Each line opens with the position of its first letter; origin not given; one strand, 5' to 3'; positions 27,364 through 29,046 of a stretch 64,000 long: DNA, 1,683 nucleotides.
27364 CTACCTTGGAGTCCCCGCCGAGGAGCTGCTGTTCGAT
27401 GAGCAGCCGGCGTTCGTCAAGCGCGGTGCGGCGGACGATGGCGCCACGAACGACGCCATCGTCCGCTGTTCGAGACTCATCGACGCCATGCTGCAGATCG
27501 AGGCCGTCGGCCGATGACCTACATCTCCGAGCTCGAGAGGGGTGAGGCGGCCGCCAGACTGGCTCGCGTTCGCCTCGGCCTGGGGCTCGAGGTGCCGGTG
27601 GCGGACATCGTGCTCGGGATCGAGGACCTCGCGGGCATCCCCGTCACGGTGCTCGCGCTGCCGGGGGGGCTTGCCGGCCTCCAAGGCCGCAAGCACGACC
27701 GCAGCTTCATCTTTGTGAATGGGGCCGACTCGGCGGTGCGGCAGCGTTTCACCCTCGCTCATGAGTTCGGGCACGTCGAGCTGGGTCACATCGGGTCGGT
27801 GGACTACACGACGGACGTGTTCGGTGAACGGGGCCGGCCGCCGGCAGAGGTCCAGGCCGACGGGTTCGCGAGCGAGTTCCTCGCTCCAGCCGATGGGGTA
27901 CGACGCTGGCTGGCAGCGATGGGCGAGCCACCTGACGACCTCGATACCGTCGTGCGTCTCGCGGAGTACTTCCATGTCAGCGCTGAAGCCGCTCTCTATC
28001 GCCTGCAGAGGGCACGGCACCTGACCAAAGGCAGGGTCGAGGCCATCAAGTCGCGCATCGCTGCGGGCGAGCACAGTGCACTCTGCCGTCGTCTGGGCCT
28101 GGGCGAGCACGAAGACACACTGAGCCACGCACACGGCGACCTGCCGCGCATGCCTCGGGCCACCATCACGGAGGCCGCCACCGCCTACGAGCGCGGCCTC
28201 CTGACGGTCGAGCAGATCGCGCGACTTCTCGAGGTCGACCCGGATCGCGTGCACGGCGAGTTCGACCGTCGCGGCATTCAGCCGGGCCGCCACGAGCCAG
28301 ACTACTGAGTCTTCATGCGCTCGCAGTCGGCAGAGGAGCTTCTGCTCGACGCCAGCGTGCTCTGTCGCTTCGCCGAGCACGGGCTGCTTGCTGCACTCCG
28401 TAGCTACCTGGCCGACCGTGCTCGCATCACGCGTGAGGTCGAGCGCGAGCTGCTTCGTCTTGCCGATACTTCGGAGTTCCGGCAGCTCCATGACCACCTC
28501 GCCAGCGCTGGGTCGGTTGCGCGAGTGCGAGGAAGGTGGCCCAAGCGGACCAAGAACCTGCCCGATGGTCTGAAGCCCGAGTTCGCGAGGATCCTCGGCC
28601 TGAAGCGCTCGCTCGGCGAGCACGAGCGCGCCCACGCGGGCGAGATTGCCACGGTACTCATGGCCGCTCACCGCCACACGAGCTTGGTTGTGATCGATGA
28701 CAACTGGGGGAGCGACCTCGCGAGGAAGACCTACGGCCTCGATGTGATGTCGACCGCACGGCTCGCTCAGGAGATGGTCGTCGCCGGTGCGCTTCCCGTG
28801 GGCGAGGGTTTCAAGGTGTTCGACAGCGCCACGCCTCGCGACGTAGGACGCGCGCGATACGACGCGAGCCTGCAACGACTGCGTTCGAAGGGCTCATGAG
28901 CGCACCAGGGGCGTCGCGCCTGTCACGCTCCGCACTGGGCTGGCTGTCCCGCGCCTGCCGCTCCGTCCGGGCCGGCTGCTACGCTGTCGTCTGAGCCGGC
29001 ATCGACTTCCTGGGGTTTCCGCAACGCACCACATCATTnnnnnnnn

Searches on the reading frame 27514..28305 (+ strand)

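Call 29: search_protein_families(library=pfam, proteins=[window:27514-28305:+], max_evalue=0.01)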
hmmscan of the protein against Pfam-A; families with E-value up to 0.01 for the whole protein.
window:27514-28305:+ (264 aa): 2 families
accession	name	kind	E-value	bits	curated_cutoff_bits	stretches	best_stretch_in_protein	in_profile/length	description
PF06114.19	Peptidase_M78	-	3.9e-20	72.3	22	1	45-164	7-122/123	IrrE N-terminal-like domain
PF03683.19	UPF0175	-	0.0081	16.3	27.9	0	219-257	23-61/75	Uncharacterised protein family (UPF0175)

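Call 30: search_protein_families(library=padloc, proteins=[window:27514-28305:+], max_evalue=0.01)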
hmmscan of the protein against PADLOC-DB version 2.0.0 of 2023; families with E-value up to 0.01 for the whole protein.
window:27514-28305:+ (264 aa): 17 families
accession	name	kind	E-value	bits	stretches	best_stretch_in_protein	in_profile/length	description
PDLC04141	capP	-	3.8e-22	76.9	1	24-165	17-151/242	capP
PDLC03949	RmrA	-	1e-16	58.8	1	10-173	123-271/363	-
PDLC03954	RmrA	-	1.4e-15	55.1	1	11-182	142-305/380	-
PDLC03946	RmrA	-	6.2e-15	52.8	1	5-172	119-272/357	-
PDLC03947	RmrA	-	4e-12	43.6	1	14-181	145-304/383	-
PDLC03948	RmrA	-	7.3e-12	42.9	1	11-170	140-292/397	-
PDLC03951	RmrA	-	7.6e-12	42.9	1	11-166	137-284/400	-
PDLC03945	RmrA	-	7.6e-11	39.8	1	60-172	190-298/394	-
PDLC03950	RmrA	-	9.1e-11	39.4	1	11-171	131-282/369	-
PDLC03943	RmrA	-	1.3e-10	38.9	1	8-171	124-276/370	-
PDLC03952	RmrA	-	2e-10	38.1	1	11-165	154-300/395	-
PDLC03944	RmrA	-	2.2e-10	38.1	1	10-172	128-288/384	-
PDLC04776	PDC-M69B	-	6.9e-10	37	1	55-241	59-242/272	-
PDLC03953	RmrA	-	8e-08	29.9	1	16-176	136-292/373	-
PDLC03955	RmrA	-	1.6e-06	25.6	1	11-163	148-286/371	-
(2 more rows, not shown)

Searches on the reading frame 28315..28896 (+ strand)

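Call 29: search_protein_families(library=pfam, proteins=[window:28315-28896:+], max_evalue=0.01)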
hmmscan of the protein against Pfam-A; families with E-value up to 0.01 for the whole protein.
window:28315-28896:+ (194 aa): 0 families

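Call 30: search_protein_families(library=padloc, proteins=[window:28315-28896:+], max_evalue=0.01)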
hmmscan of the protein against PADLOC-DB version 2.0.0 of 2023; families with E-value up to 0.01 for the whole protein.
window:28315-28896:+ (194 aa): 2 families
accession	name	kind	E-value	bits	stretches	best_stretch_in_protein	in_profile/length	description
PDLC05071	PDC-S70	-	9.3e-05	20.6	0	104-147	73-115/161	-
PDLC05073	PDC-S70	-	0.00074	17.5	0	105-145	75-114/162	-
